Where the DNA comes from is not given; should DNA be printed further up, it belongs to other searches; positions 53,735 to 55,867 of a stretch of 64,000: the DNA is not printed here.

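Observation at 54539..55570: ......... intein inserted exactly at the catalytic cysteine of a papain-family (C1) peptidase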

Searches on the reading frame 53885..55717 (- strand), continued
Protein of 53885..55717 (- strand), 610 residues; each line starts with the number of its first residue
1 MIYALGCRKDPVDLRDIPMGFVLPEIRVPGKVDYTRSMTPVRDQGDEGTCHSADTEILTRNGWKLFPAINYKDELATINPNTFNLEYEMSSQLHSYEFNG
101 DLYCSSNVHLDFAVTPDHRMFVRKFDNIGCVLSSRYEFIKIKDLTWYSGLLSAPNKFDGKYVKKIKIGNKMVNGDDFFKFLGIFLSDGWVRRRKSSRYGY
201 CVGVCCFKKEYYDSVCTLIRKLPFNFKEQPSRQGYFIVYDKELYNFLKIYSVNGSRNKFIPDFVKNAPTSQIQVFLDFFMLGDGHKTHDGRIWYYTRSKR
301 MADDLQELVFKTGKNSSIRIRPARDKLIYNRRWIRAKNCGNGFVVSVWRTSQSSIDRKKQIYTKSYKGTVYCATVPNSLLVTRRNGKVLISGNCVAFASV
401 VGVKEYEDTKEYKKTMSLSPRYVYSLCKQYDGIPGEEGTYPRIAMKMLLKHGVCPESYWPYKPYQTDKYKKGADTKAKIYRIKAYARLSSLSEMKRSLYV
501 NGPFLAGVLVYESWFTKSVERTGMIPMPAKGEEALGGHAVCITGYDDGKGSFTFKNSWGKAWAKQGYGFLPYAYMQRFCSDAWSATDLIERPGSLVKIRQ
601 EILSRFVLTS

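Call 32: get_annotated_region(hit=H1, flank=2500)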
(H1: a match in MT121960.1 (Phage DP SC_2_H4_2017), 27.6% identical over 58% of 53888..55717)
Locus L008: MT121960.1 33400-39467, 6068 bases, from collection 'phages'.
description: Phage DP SC_2_H4_2017 DNA polymerase 1 and recombinase A genes, complete cds.
organism: Phage DP SC_2_H4_2017 (NCBI taxid 2723242)
taxonomy: Viruses; Duplodnaviria; Heunggongvirae; Uroviricota; Caudoviricetes
host: bacteria; source: human feces; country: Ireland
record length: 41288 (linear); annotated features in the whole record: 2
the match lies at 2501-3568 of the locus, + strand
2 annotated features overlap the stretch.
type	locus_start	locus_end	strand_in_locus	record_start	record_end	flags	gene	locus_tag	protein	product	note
CDS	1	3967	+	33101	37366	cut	-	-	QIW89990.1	DNA polymerase 1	-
CDS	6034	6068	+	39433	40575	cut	-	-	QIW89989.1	recombinase A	-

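Call 38: list_cluster_members(proteins=[P0004, P0040, P0052, P0054, P0068, P0077, window:53888-55717:-, P0126, P0007, P0015])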
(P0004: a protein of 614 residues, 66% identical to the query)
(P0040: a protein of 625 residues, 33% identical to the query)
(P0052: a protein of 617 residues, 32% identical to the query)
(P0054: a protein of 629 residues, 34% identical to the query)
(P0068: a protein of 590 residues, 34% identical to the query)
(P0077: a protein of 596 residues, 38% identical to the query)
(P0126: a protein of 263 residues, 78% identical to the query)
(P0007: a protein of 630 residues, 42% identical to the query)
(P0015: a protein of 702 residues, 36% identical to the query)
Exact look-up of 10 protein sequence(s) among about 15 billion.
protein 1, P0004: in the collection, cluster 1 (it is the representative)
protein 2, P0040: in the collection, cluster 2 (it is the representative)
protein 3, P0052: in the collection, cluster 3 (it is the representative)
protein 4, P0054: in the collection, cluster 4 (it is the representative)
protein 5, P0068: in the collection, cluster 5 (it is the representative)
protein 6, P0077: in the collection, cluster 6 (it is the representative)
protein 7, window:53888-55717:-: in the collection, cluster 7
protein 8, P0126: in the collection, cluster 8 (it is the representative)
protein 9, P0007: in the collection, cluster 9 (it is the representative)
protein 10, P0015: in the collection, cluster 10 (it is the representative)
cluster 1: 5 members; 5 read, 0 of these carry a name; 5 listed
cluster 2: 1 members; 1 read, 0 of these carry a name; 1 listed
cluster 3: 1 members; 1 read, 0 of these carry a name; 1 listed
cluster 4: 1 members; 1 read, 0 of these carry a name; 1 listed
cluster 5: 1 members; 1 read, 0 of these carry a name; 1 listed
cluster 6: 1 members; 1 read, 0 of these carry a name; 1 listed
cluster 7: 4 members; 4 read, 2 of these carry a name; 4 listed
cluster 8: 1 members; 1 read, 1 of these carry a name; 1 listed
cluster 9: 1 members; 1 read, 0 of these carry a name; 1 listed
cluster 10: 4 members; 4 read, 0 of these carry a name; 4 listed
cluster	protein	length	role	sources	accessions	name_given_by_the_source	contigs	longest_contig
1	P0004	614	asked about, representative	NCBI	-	-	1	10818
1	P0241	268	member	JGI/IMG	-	-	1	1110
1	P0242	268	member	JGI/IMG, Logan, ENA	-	-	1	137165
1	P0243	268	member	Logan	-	-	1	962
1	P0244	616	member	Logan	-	-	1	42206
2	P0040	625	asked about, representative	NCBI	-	-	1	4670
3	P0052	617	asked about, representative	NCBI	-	-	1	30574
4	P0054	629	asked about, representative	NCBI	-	-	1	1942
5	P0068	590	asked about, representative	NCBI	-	-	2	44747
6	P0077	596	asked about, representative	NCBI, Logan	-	-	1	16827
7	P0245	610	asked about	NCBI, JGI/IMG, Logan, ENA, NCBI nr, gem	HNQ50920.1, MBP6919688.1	MAG TPA: C1 family peptidase [Candidatus Omnitrophota bacterium] | hypothetical protein [Candidatus Omnitrophota bacterium]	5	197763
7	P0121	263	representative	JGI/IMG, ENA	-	-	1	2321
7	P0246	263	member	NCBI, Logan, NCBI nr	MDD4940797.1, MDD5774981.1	MAG: C1 family peptidase [Candidatus Omnitrophica bacterium] | C1 family peptidase [Candidatus Omnitrophota bacterium]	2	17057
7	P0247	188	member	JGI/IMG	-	-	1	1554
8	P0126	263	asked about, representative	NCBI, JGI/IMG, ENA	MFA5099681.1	MAG: C1 family peptidase [Candidatus Omnitrophota bacterium]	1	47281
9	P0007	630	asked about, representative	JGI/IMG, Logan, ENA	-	-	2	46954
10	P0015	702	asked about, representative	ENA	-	-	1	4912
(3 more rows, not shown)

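Call 46: find_encoding_contigs(protein=P0069, flank=8000, max_places=1)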
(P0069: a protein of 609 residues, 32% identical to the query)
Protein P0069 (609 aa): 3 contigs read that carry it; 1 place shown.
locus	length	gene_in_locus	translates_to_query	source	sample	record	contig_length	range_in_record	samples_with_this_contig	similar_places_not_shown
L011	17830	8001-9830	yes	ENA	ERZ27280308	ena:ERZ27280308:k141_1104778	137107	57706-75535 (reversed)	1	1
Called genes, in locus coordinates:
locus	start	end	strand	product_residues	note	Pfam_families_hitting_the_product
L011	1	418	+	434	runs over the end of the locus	-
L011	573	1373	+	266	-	-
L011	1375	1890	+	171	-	-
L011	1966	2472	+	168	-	-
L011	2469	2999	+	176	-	-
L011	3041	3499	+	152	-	-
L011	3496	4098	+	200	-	-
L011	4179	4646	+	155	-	-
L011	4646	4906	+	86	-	-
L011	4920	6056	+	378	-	-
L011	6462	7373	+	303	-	-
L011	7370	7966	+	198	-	-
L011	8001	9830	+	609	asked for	PF14528:LAGLIDADG_3 (faint)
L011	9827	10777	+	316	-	PF00145:DNA_methylase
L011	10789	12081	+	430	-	-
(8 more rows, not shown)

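Call 47: find_encoding_contigs(protein=P0036, flank=8000, max_places=1)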
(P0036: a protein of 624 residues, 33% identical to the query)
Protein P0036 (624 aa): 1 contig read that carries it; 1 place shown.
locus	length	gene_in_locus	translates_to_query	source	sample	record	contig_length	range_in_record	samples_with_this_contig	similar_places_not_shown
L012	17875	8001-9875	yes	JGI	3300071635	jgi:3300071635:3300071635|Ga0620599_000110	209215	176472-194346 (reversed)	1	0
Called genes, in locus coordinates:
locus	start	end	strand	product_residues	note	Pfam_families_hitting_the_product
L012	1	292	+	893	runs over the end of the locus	PF00623:RNA_pol_Rpb1_2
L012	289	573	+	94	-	-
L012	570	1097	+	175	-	-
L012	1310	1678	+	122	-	-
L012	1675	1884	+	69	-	-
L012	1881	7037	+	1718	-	PF13385:Laminin_G_3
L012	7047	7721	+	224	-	-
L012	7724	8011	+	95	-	-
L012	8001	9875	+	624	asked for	-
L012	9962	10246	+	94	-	-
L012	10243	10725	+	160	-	-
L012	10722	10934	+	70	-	-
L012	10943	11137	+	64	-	-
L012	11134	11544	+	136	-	-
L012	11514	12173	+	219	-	PF00989:PAS, PF08448:PAS_4, PF08447:PAS_3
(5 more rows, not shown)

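Call 48: find_related_loci(query=A1, collection=genome_contigs, flank=3000)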
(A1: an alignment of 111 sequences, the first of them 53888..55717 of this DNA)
Query A1 (610 aa) in genome_contigs; peptide patterns used: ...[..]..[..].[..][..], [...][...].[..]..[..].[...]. (x = any residue, [..] = any of these).
115 stretches matched a pattern; 76 encode a relative of the query (tblastn E <= 1e-3); 76 distinct loci.
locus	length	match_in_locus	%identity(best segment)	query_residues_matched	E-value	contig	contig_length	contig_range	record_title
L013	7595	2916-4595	37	10-564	7e-97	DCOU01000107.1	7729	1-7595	MAG TPA_asm: Candidatus Omnitrophica bacterium UBA1562 UBA1562_contig_62878, whole genome shotgun sequence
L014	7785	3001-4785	33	6-583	2e-88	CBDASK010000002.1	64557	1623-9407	MAG: Abditibacterium sp. isolate aec397a2-7ec2-4543-90ec-7bf1322ecbab genome assembly, contig: contig_1, whole genome sh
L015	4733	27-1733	34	27-584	1e-86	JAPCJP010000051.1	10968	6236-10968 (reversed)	MAG: Thaumarchaeota archaeon isolate AcS1-27 NODE_21402_length_10968_cov_10.375607, whole genome shotgun sequence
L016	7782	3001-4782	32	3-584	2e-84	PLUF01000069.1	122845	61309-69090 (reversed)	MAG: Candidatus Gagatemarchaeum stordalenia isolate bog_1369 73.20120700_S1D.104_contig_10867, whole genome shotgun sequ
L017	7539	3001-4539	31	28-528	5e-69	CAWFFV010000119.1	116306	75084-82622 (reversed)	MAG: uncultured Chloroflexia bacterium isolate MFD05502.bin.2.81 genome assembly, contig: contig_7084, whole genome shot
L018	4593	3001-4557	31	41-575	2e-66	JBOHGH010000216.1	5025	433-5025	MAG: Pseudonocardiaceae bacterium isolate SD8061_metabat2.bin.9 NODE_2064_length_5025_cov_4.172519, whole genome shotgun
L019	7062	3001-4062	35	47-394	4e-52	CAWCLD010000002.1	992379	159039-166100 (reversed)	MAG: uncultured archaeon isolate MFD03726.bin.2.76 genome assembly, contig: contig_14083, whole genome shotgun sequence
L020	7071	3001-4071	33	47-400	3e-50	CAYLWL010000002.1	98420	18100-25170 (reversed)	MAG TPA_asm: uncultured Candidatus Saccharibacteria bacterium isolate binchicken_co227_1182 genome assembly, contig: NOD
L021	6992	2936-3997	34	47-394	2e-50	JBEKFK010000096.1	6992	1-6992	MAG: Nitrososphaerales archaeon isolate SPRUCE 228 SPRUCE_228_97, whole genome shotgun sequence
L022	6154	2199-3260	34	47-394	1e-49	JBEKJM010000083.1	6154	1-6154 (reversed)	MAG: Nitrososphaerales archaeon isolate SPRUCE 323 SPRUCE_323_83, whole genome shotgun sequence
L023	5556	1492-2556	33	47-399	6e-49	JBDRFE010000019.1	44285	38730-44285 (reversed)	MAG: archaeon isolate MEGAHIT-group-1.353 k141_8967148, whole genome shotgun sequence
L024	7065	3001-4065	35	47-400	6e-49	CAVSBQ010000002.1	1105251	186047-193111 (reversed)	MAG: Candidatus Aenigmarchaeota archaeon isolate MFD04408.bin.2.45 genome assembly, contig: contig_22876, whole genome s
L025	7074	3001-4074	33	47-397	9e-49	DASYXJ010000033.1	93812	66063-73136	MAG TPA_asm: Nitrososphaerales archaeon isolate SMAG_U6305 k141_881732, whole genome shotgun sequence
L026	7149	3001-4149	31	49-436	2e-48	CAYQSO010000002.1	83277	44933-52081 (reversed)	MAG TPA_asm: uncultured Candidatus Saccharibacteria bacterium isolate binchicken_co42_471 genome assembly, contig: NODE_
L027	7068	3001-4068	34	47-400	3e-48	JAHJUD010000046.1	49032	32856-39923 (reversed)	MAG: Candidatus Micrarchaeota archaeon isolate OS_PC_MetaG.mb.82 OS_PC_MetaG.mb.82_k141_164438, whole genome shotgun seq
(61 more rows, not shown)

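Call 49: find_related_loci(query=A1, collection=viral_contigs, flank=3000)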
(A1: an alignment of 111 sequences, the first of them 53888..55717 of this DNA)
Query A1 (610 aa) in viral_contigs; peptide patterns used: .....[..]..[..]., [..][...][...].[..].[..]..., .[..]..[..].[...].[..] (x = any residue, [..] = any of these).
332 stretches matched a pattern; 268 encode a relative of the query (tblastn E <= 1e-3); the best 80 are kept; 80 distinct loci.
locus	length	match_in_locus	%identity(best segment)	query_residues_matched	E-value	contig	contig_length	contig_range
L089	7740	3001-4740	42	9-591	2e-137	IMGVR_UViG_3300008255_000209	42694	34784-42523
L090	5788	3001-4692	37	28-581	2e-106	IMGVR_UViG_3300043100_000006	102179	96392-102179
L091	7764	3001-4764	33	14-588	3e-88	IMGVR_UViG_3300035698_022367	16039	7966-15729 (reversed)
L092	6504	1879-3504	32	31-608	1e-82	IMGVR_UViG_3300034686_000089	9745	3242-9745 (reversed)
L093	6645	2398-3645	38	39-454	8e-82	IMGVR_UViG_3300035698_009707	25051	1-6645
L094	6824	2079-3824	33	10-583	2e-80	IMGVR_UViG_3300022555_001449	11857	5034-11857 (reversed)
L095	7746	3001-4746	33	10-583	2e-80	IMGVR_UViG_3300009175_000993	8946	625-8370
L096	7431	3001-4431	37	44-532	3e-80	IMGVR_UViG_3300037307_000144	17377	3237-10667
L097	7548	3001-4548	33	38-574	7e-79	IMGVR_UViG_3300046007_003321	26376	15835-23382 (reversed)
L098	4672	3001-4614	33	41-590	7e-79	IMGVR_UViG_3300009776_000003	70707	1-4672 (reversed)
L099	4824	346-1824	34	43-566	7e-77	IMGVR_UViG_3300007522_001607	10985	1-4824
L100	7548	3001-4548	32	38-574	2e-76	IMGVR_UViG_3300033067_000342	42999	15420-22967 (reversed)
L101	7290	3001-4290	35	48-482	6e-76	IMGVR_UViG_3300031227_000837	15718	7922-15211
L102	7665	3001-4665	32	38-584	1e-75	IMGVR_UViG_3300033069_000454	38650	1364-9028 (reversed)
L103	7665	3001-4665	32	38-584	6e-74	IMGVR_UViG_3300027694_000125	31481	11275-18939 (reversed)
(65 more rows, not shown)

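Call 59: search_protein_families(library=pfam, alignment_id=A2, max_evalue=0.01)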
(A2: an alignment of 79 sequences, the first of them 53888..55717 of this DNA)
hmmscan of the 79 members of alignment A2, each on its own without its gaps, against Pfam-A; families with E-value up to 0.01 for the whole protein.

A. member 1, window:53888-55717:- (610 aa): 3 families
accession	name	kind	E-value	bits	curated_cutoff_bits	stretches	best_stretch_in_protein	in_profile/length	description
PF00112.29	Peptidase_C1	-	1.1e-17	65.3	20.7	1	392-567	24-199/220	Papain family cysteine protease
PF14528.11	LAGLIDADG_3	-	4e-06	27.4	22.5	1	275-337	6-72/82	LAGLIDADG-like domain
PF14527.11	LAGLIDADG_WhiA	-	0.0022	18.5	23.2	1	181-242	6-63/93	WhiA LAGLIDADG-like domain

B. families by the number of members that match (of 79 scanned): 10 families
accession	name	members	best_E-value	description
PF14528.11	LAGLIDADG_3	70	3.6e-11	LAGLIDADG-like domain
PF00112.29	Peptidase_C1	44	1.3e-20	Papain family cysteine protease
PF03051.21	Peptidase_C1_2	9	0.00028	Peptidase C1-like family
PF13529.12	Peptidase_C39_2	8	1.5e-06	Peptidase_C39 like family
PF14527.11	LAGLIDADG_WhiA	6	0.00015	WhiA LAGLIDADG-like domain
PF14890.11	Intein_splicing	3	7.1e-06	Intein splicing domain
PF05204.19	Hom_end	1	5.2e-05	Homing endonuclease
PF13403.11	Hint_2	1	0.00059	Hint domain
PF09778.15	Guanylate_cyc_2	1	0.0018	Guanylylate cyclase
PF15335.11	CAAP1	1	0.0071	Caspase activity and apoptosis inhibitor 1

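Call 62: find_encoding_contigs(protein=P0003, flank=5000, max_places=1)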
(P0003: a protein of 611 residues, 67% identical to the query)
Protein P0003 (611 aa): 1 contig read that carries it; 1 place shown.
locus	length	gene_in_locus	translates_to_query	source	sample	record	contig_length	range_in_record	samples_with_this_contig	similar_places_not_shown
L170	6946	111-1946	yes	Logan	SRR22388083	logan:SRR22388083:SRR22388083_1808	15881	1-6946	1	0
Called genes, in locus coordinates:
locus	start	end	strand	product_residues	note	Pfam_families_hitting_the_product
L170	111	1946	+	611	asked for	PF00112:Peptidase_C1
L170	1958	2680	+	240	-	PF02348:CTP_transf_3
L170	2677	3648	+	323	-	PF00106:adh_short (weak), PF01073:3Beta_HSD, PF01370:Epimerase, PF02719:Polysacc_synt_2, PF04321:RmlD_sub_bind, PF07993:NAD_binding_4, PF13460:NAD_binding_10, PF16363:GDP_Man_Dehyd, +1 more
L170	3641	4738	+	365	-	PF00155:Aminotran_1_2, PF01041:DegT_DnrJ_EryC1, PF01053:Cys_Met_Meta_PP, PF01212:Beta_elim_lyase (weak), PF00266:Aminotran_5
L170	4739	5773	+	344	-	PF02388:FemAB (weak), PF13480:Acetyltransf_6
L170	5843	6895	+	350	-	PF02388:FemAB (faint), PF13480:Acetyltransf_6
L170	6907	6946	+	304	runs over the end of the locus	PF01041:DegT_DnrJ_EryC1 (weak)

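Call 63: find_encoding_contigs(protein=P0001, flank=5000, max_places=1)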
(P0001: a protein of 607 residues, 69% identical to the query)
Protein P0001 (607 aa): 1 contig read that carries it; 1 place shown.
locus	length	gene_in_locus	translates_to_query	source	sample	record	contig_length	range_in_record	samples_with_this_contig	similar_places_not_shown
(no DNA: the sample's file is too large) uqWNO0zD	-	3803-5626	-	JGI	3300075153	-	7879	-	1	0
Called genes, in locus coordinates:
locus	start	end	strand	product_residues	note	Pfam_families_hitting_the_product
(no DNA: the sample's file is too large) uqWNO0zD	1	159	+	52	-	?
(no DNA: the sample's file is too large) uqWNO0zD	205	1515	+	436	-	PF02737:3HCDH_N (faint), PF03446:NAD_binding_2 (faint), PF03721:UDPG_MGDP_dh_N, PF03807:F420_oxidored (faint), PF00984:UDPG_MGDP_dh, PF03720:UDPG_MGDP_dh_C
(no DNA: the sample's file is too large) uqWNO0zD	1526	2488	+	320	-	PF01073:3Beta_HSD, PF01370:Epimerase, PF02719:Polysacc_synt_2 (faint), PF07993:NAD_binding_4 (faint), PF16363:GDP_Man_Dehyd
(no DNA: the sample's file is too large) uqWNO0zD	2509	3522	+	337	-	-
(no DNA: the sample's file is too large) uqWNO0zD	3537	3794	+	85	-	PF03083:MtN3_slv, PF04193:PQ-loop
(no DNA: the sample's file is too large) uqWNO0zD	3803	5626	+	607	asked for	PF00112:Peptidase_C1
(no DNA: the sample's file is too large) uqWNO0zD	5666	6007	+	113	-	PF12802:MarR_2 (weak), PF13412:HTH_24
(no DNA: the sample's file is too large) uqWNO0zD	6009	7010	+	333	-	PF01073:3Beta_HSD (weak), PF01370:Epimerase, PF16363:GDP_Man_Dehyd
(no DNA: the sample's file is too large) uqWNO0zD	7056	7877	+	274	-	?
